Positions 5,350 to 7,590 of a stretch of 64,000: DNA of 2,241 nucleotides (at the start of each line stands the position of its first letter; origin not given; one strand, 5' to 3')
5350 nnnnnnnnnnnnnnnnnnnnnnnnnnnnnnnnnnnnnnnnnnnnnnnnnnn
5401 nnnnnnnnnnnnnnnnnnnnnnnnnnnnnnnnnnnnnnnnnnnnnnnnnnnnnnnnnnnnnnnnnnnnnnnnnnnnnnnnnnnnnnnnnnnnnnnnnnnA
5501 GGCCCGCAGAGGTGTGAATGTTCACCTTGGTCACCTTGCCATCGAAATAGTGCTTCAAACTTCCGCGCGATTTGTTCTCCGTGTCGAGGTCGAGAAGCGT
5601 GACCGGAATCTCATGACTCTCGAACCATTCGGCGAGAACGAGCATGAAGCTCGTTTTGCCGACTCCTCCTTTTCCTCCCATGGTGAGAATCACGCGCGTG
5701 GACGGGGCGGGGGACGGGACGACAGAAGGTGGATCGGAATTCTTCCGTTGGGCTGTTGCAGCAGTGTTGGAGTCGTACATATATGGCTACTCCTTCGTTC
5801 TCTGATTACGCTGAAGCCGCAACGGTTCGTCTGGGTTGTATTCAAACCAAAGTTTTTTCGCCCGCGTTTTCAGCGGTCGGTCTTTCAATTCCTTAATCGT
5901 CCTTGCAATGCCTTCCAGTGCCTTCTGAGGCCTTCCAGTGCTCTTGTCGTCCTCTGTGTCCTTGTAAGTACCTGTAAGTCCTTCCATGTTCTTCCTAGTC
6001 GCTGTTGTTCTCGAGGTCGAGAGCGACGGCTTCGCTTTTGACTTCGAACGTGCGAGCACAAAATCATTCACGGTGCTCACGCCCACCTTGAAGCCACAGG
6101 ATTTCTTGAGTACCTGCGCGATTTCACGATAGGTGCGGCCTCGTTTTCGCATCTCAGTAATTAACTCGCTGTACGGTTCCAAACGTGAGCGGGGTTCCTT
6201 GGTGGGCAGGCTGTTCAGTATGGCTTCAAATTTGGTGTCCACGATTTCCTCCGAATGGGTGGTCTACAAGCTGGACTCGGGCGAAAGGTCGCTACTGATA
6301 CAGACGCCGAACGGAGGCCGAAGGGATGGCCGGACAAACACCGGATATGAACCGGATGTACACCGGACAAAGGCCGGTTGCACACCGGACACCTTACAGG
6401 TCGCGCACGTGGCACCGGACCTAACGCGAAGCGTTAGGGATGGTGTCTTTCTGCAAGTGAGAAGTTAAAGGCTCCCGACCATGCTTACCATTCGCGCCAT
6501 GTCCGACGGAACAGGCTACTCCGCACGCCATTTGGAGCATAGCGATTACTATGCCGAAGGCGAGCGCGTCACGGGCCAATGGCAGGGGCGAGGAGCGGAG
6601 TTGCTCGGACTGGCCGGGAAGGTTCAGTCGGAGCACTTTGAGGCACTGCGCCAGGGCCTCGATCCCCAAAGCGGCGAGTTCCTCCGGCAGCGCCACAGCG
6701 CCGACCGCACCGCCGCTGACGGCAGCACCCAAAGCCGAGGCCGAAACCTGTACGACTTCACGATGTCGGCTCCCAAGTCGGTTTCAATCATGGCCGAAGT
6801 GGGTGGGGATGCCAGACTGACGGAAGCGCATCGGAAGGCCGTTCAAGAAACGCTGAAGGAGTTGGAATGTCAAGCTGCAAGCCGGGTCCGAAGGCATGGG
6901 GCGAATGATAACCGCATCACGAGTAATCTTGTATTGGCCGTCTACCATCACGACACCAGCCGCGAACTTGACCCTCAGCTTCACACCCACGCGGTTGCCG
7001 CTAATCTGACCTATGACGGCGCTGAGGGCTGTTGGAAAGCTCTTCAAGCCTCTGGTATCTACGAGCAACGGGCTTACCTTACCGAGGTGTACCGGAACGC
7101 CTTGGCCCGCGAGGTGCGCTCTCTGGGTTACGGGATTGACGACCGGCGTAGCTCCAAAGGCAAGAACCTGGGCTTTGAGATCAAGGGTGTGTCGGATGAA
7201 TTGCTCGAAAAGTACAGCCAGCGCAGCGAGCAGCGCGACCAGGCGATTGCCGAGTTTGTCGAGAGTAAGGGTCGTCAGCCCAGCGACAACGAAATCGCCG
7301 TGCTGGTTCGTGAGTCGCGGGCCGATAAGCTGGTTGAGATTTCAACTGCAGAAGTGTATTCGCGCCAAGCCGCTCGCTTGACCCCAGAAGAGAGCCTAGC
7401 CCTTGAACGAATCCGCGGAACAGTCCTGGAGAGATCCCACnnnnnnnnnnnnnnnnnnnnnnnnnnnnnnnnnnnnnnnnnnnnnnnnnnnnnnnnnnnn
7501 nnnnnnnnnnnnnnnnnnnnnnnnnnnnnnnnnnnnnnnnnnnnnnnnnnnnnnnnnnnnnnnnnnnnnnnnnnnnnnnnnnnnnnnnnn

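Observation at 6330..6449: Candidate oriT: six CCGG(A/T) motifs at exact 11-bp spacing, then a perfect GNA-loop hairpin and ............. just upstream of the MOBF relaxase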

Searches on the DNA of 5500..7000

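Call 77: search_rna_families(source=window, start=5500, end=7000, threshold=evalue, max_evalue=1)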
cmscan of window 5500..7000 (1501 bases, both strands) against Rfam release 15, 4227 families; matches with E-value up to 1: 0.
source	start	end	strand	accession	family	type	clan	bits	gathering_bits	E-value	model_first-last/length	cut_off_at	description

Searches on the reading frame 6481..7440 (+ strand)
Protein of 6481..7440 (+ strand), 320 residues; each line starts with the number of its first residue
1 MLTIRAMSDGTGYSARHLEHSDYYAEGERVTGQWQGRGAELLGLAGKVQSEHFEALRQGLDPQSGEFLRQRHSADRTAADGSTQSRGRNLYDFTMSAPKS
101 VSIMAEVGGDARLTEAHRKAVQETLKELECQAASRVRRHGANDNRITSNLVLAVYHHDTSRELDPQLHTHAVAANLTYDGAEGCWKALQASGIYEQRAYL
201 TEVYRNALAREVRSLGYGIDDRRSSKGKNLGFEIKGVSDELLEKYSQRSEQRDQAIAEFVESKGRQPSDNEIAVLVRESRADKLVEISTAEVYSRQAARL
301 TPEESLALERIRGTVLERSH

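Call 19: find_homologous_proteins(query=window:6481-7440:+, max_evalue=1e-20)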
Query seq(320 aa) (320 aa): 1532 proteins with E <= 1e-20 among 7972 candidates; the best 120 are listed.
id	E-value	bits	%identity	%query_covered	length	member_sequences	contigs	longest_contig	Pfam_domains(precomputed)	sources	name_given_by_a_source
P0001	1.9e-191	653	95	100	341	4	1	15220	PF08751.18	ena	-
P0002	5.5e-178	609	89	100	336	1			PF08751.18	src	-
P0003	5.4e-177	606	90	100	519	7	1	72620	PF13604.13,PF13245.13,PF08751.18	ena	-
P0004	4.4e-174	596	87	100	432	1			PF08751.18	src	-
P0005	6.5e-173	592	98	89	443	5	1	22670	PF08751.18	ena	-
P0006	9.5e-173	592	87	100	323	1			PF08751.18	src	-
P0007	1.1e-172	592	88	100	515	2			PF13604.13,PF13245.13,PF08751.18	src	-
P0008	8.0e-172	589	90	96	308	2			PF08751.18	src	-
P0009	1.1e-169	582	85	99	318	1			PF08751.18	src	-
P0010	2.8e-161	554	81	99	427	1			PF08751.18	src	-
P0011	5.9e-157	540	78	100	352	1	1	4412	PF08751.18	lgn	-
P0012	8.1e-156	536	81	96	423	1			PF08751.18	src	-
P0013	1.3e-155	535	80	100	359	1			PF08751.18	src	-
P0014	8.5e-154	530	78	98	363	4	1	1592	PF08751.18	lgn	-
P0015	1.3e-153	529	76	100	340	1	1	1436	PF08751.18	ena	-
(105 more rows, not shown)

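Call 20: find_related_loci(query=window:6481-7440:+, collection=genome_contigs, flank=10000)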
Query seq(320 aa) (320 aa) in genome_contigs; peptide patterns used: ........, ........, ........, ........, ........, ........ (x = any residue, [..] = any of these).
216 stretches matched a pattern; 89 encode a relative of the query (tblastn E <= 1e-3); the best 80 are kept; 80 distinct loci.
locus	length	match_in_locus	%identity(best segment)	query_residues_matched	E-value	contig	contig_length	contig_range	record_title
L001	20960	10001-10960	96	1-320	0e+0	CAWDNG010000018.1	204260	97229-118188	MAG: Terriglobia bacterium isolate MFD04944.bin.3.100 genome assembly, contig: contig_84742, whole genome shotgun sequen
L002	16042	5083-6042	90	1-320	0e+0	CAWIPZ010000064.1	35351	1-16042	MAG: uncultured Acidobacteriaceae bacterium isolate MFD01716.bin.1.180 genome assembly, contig: contig_87361, whole geno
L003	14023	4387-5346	90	1-320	0e+0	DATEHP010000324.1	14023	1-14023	MAG TPA_asm: Candidatus Sulfotelmatobacter sp. isolate SMAG_U8814 k141_1691109, whole genome shotgun sequence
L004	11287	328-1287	90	1-320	0e+0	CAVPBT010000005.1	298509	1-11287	MAG: uncultured Acidobacteriaceae bacterium isolate MFD00008.bin.1.139 genome assembly, contig: contig_34885, whole geno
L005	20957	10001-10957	90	1-319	0e+0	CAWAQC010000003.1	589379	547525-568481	MAG: uncultured Acidobacteriaceae bacterium isolate MFD04434.bin.1.33 genome assembly, contig: contig_1322, whole genome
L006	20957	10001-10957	89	1-319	0e+0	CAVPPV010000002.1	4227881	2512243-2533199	MAG: uncultured Acidobacteriaceae bacterium isolate MFD00008.bin.1.117 genome assembly, contig: contig_4297, whole genom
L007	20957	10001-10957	90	1-319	0e+0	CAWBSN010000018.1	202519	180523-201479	MAG: uncultured Acidobacteriaceae bacterium isolate MFD00731.bin.2.57 genome assembly, contig: contig_576, whole genome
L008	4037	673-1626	90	1-318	0e+0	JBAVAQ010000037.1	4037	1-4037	MAG: Terriglobales bacterium isolate MFD09235_ilm_asm_bin5 k127_272749, whole genome shotgun sequence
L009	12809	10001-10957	90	1-319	0e+0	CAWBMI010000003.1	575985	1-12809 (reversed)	MAG: uncultured Acidobacteriaceae bacterium isolate MFD00731.bin.1.220 genome assembly, contig: contig_26294, whole geno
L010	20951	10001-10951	90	1-317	0e+0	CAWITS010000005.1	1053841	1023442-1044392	MAG: uncultured Acidobacteriaceae bacterium isolate MFD01716.bin.3.4 genome assembly, contig: contig_5586, whole genome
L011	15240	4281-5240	89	1-320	0e+0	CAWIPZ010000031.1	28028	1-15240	MAG: uncultured Acidobacteriaceae bacterium isolate MFD01716.bin.1.180 genome assembly, contig: contig_32606, whole geno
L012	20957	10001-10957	89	1-319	0e+0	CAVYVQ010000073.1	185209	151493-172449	MAG: uncultured Acidobacteriaceae bacterium isolate MFD03346.bin.2.36 genome assembly, contig: contig_7811, whole genome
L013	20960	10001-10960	89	1-320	0e+0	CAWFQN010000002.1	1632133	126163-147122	MAG: uncultured Acidobacteriota bacterium isolate MFD05705.bin.1.7 genome assembly, contig: contig_16840, whole genome s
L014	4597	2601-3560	88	1-320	0e+0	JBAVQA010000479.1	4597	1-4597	MAG: Candidatus Acidiferrales bacterium isolate MFD00689_ilm_asm_bin7 k127_183644, whole genome shotgun sequence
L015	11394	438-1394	89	1-319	0e+0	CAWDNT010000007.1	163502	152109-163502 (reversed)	MAG: uncultured Acidobacteriaceae bacterium isolate MFD03399.bin.1.51 genome assembly, contig: contig_4038, whole genome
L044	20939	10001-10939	73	1-313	7e-148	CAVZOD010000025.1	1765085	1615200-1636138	MAG: Bryobacterales bacterium isolate MFD05512.bin.2.139 genome assembly, contig: contig_7205, whole genome shotgun sequ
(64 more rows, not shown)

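Call 61: search_protein_families(library=pfam, proteins=[L044:2044-4464:-, L044:5067-5993:+, L044:6380-7726:+, L044:8511-9266:+, L044:9263-9994:+, L044:13942-14871:+, L044:14876-15475:-, L044:17532-18143:+, L044:18594-20117:-, L044:20114-20923:-], max_evalue=0.001)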
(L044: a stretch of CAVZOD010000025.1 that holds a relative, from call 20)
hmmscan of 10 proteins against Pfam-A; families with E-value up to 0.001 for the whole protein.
L044:2044-4464:- (806 aa): 2 families
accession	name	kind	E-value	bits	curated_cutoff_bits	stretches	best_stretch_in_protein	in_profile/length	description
PF02687.27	FtsX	-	9.6e-25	87.4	25.5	2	688-799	3-120/120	FtsX-like permease C-terminal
PF12704.14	MacB_PCD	-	1e-24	88.4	27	2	21-245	1-206/207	MacB-like periplasmic core domain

L044:5067-5993:+ (308 aa): 1 family
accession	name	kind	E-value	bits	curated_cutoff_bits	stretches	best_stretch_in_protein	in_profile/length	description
PF00581.25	Rhodanese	-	1.5e-30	106.1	22.2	2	173-290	4-100/102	Rhodanese-like domain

L044:6380-7726:+ (448 aa): 2 families
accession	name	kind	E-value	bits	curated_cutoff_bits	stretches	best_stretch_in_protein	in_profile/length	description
PF00589.27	Phage_integrase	-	1.9e-08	34.7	27.1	1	277-416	25-167/172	Phage integrase family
PF13102.12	Phage_int_SAM_5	-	0.00093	20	22.3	0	121-206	6-93/98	Phage integrase SAM-like domain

L044:8511-9266:+ (251 aa): 3 families
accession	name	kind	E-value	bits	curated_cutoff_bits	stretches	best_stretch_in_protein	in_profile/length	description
PF01656.29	CbiA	-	3.4e-07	30.7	25.4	1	22-111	4-54/125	CobQ/CobB/MinD/ParA nucleotide binding domain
PF10609.15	ParA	-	6.6e-07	29.4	27.1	1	16-62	3-49/246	NUBPL iron-transfer P-loop NTPase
PF02374.21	ArsA_ATPase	-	0.00082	19.1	24.3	0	19-54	3-38/305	Anion-transporting ATPase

L044:9263-9994:+ (243 aa): 0 families

L044:13942-14871:+ (309 aa): 1 family
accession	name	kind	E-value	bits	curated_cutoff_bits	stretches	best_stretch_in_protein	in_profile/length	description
PF00872.24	Transposase_mut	-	1.5e-23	83.8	21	1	42-279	20-258/379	Transposase, Mutator family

L044:14876-15475:- (199 aa): 0 families

L044:17532-18143:+ (203 aa): 0 families

L044:18594-20117:- (507 aa): 2 families
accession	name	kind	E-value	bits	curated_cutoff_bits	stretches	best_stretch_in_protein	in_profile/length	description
PF03050.20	DDE_Tnp_IS66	-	5.1e-50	170.9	23.1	1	160-448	4-282/284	Transposase IS66 family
PF13817.11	DDE_Tnp_IS66_C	-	4.2e-05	24.1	30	1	456-475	1-20/39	IS66 C-terminal element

L044:20114-20923:- (269 aa): 1 family
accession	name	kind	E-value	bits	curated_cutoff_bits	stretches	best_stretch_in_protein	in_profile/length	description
PF14236.12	DruA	-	3.8e-28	99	27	1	78-244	41-227/297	Druantia protein DruA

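Call 75: search_solved_structures(query=window:6481-7440:+, max_evalue=0.001, show_alignments=1)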
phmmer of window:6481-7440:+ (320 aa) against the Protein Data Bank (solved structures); distinct sequences matched with E-value up to 0.001: 11.
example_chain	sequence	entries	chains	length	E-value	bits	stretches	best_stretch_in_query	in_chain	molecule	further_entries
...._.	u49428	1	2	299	5.5e-41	144.5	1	20-299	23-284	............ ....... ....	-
3l6t_A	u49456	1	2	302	5.7e-41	144.4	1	20-299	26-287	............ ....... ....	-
8a1b_A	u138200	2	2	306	5.8e-41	144.4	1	20-299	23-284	TraI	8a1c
1omh_A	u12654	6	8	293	1.2e-40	143.4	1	20-286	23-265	trwC protein | TrwC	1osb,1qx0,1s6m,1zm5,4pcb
2cdm_A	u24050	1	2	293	1.4e-40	143.1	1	21-286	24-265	TRWC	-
2q7t_A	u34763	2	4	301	1e-38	137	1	17-266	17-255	Protein traI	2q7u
1p4d_A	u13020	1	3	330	1.2e-38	136.8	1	16-266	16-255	TraI protein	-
2a0i_A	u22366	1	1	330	1.4e-38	136.5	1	17-266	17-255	TraI protein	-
9f0z_H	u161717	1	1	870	9.9e-38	133.8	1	17-266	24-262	Multifunctional conjugation protein TraI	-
9f0x_H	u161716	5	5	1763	3e-37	132.2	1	17-266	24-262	Multifunctional conjugation protein TraI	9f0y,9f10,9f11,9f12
5n8o_A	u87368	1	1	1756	1e-36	130.5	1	17-266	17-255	DNA helicase I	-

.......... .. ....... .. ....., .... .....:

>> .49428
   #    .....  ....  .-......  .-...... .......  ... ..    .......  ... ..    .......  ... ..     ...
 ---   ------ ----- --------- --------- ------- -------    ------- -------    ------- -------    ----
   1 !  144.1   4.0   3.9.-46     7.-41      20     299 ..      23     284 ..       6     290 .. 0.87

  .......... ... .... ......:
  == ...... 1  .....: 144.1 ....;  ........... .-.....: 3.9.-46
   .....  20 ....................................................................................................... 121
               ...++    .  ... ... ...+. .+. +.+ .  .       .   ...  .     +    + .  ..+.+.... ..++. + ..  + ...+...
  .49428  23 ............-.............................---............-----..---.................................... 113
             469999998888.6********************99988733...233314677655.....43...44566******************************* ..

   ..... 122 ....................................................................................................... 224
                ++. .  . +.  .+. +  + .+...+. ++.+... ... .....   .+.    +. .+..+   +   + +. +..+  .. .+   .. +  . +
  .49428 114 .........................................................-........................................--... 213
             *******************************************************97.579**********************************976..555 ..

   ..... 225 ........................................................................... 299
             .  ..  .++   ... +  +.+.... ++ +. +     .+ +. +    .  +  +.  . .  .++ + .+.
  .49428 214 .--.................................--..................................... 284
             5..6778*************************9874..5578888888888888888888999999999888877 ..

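Call 95: search_dna_similar(query=window:6481-7440:+, collection=plasmids, mode=protein, max_rows=15)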
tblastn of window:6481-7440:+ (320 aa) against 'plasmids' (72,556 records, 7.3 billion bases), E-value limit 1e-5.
The search stops at 5000 records and this limit was reached: more records match than are counted here, and every count below describes the 5000 best-scoring records only.
Records with a match: at least 5000; places in all: 5091; records where one place covers at least 80% of the query: 4672.
Best place of each record, by identity: <60% 5000.
By first word of the organism name: Escherichia 2555; Klebsiella 1458; Salmonella 403; Enterobacter 123; Shigella 119; Citrobacter 99; Serratia 82; Raoultella 42; Aeromonas 28; Pseudomonas 24; and 32 more.
By predicted mobility (MOB-suite, as given by PLSDB): conjugative 4920; mobilizable 61; non-mobilizable 19.
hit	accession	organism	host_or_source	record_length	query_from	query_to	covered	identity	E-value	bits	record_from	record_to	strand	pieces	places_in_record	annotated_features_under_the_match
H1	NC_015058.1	Granulicella tundricola MP5ACTX9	-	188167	1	292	91%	38.0%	9e-40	155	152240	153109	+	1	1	mobF: MobF family relaxase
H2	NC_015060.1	Granulicella tundricola MP5ACTX9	-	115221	1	292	91%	37.9%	1e-37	149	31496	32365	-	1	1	mobF: MobF family relaxase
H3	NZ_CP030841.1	Acidisarcina polymorpha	cell culture,pine forest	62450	1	251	78%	41.9%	2e-43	166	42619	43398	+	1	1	mobF: MobF family relaxase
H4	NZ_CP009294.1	Novosphingobium pentaromativorans US6-1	mud sediment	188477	12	300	90%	36.4%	2e-36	145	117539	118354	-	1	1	mobF: MobF family relaxase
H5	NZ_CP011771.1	Croceicoccus naphthovorans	-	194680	12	300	90%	36.4%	2e-36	145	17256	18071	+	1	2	mobF: MobF family relaxase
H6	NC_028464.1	Escherichia coli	-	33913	22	299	87%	37.8%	1e-38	152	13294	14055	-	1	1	mobF: MobF family relaxase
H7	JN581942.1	uncultured bacterium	-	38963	22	299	87%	37.8%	3e-38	151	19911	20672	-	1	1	trwC: conjugative relaxase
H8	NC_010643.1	Providencia rettgeri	-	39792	22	299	87%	37.8%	3e-38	151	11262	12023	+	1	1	mobF: MobF family relaxase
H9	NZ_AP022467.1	Enterobacter roggenkampii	-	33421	22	299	87%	37.8%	3e-38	151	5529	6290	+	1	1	mobF: MobF family relaxase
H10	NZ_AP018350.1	Enterobacter hormaechei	Homo sapiens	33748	22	299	87%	37.8%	3e-38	151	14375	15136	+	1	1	mobF: MobF family relaxase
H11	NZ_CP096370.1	Providencia sp. PROV003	Clinical or host-associated ...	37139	22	299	87%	37.8%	3e-38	151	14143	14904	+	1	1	mobF: MobF family relaxase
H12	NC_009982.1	Salmonella enterica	-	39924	22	299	87%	37.8%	3e-38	151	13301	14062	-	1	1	mobF: MobF family relaxase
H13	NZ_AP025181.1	Escherichia coli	Sus scrofa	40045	22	299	87%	37.8%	3e-38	151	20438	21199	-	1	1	mobF: MobF family relaxase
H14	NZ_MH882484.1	Providencia rettgeri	-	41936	22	299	87%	37.8%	3e-38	151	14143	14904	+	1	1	mobF: MobF family relaxase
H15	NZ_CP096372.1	Providencia sp. PROV002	Clinical or host-associated ...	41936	22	299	87%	37.8%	3e-38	151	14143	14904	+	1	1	mobF: MobF family relaxase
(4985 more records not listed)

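Call 97: get_annotated_region(hit=H3, flank=5000)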
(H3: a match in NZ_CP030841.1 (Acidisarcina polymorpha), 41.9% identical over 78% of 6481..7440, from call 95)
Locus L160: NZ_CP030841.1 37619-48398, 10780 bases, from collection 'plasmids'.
description: Acidisarcina polymorpha strain SBC82 plasmid pACPOL1, complete sequence
organism: Acidisarcina polymorpha (NCBI taxid 2211140)
taxonomy: Bacteria; Acidobacteriota; Terriglobia; Terriglobales; Acidobacteriaceae; Acidisarcina; Acidisarcina polymorpha
host: -; source: cell culture,pine forest; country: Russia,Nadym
typing (MOB-suite, as given by PLSDB): non-mobilizable
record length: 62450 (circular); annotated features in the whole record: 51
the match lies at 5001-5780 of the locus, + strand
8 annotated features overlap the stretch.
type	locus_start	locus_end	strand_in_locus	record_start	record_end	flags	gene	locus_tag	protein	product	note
CDS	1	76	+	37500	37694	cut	-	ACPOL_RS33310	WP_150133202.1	hypothetical protein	-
CDS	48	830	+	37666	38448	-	-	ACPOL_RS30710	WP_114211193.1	VirB8/TrbF family protein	-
CDS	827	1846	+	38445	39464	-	-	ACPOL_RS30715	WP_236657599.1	ATPase, T2SS/T4P/T4SS family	-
CDS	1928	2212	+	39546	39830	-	-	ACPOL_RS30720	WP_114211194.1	hypothetical protein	-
CDS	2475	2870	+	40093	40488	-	-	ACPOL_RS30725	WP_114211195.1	hypothetical protein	-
CDS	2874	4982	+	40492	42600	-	-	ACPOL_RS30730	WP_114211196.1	type IV secretion system DNA-binding domain-containing protein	-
CDS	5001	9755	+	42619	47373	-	mobF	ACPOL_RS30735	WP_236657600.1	MobF family relaxase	-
CDS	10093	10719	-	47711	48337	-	-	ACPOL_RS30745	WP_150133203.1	hypothetical protein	-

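Call 98: get_annotated_region(hit=H1, flank=5000)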
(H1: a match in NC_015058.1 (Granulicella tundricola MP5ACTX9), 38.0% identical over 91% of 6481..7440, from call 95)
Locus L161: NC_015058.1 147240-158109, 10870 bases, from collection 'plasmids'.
description: Granulicella tundricola MP5ACTX9 plasmid pACIX903, complete sequence
organism: Granulicella tundricola MP5ACTX9 (NCBI taxid 1198114)
taxonomy: Bacteria; Acidobacteriota; Terriglobia; Terriglobales; Acidobacteriaceae; Granulicella; Granulicella tundricola; Granulicella tundricola MP5ACTX9
host: -; source: -; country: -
typing (MOB-suite, as given by PLSDB): conjugative; relaxase MOBF; mating-pair formation MPF_T
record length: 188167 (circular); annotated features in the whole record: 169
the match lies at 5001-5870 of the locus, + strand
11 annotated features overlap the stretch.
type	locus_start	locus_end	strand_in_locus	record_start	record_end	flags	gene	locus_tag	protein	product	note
CDS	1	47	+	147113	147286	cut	-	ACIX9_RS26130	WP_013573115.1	hypothetical protein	-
CDS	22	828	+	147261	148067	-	-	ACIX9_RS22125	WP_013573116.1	VirB8/TrbF family protein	-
CDS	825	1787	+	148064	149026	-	-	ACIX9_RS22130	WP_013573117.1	ATPase, T2SS/T4P/T4SS family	-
CDS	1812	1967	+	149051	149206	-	-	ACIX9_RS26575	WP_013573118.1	hypothetical protein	-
CDS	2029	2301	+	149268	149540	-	-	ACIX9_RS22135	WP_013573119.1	hypothetical protein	-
CDS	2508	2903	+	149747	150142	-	-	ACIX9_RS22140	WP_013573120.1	hypothetical protein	-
CDS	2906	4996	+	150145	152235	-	-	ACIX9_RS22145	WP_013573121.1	type IV secretion system DNA-binding domain-containing protein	-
CDS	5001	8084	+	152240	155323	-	mobF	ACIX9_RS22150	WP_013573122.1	MobF family relaxase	-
CDS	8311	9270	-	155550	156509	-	-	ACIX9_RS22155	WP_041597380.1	IS5 family transposase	-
CDS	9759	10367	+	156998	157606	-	-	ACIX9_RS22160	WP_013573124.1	recombinase family protein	GO:0006310 - DNA recombination [Evidence IEA]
CDS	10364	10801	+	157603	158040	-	-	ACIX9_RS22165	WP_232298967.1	HNH endonuclease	-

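Call 99: get_annotated_region(hit=H2, flank=5000)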
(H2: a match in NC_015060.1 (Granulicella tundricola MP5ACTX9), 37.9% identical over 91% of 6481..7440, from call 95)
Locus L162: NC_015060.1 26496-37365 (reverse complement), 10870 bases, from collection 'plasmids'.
description: Granulicella tundricola MP5ACTX9 plasmid pACIX905, complete sequence
organism: Granulicella tundricola MP5ACTX9 (NCBI taxid 1198114)
taxonomy: Bacteria; Acidobacteriota; Terriglobia; Terriglobales; Acidobacteriaceae; Granulicella; Granulicella tundricola; Granulicella tundricola MP5ACTX9
host: -; source: -; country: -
typing (MOB-suite, as given by PLSDB): conjugative; replicon rep_cluster_93; relaxase MOBF; mating-pair formation MPF_T
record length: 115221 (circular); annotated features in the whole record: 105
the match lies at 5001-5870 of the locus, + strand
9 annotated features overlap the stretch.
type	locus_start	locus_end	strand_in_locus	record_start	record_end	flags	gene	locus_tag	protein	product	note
CDS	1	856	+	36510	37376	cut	-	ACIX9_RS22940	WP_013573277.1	VirB8/TrbF family protein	-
CDS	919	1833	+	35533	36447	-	-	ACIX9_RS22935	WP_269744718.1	CpaF/VirB11 family protein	-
CDS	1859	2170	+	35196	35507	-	-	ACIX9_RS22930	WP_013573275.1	hypothetical protein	-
CDS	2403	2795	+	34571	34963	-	-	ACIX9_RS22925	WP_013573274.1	hypothetical protein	-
CDS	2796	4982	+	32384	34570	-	-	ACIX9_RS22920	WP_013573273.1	type IV secretion system DNA-binding domain-containing protein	-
CDS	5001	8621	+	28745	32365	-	mobF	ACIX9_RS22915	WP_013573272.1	MobF family relaxase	-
CDS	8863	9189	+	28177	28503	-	-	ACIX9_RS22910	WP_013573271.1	hypothetical protein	-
CDS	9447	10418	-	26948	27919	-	-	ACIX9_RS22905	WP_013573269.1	hypothetical protein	-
CDS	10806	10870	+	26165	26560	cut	-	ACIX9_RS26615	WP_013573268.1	hypothetical protein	-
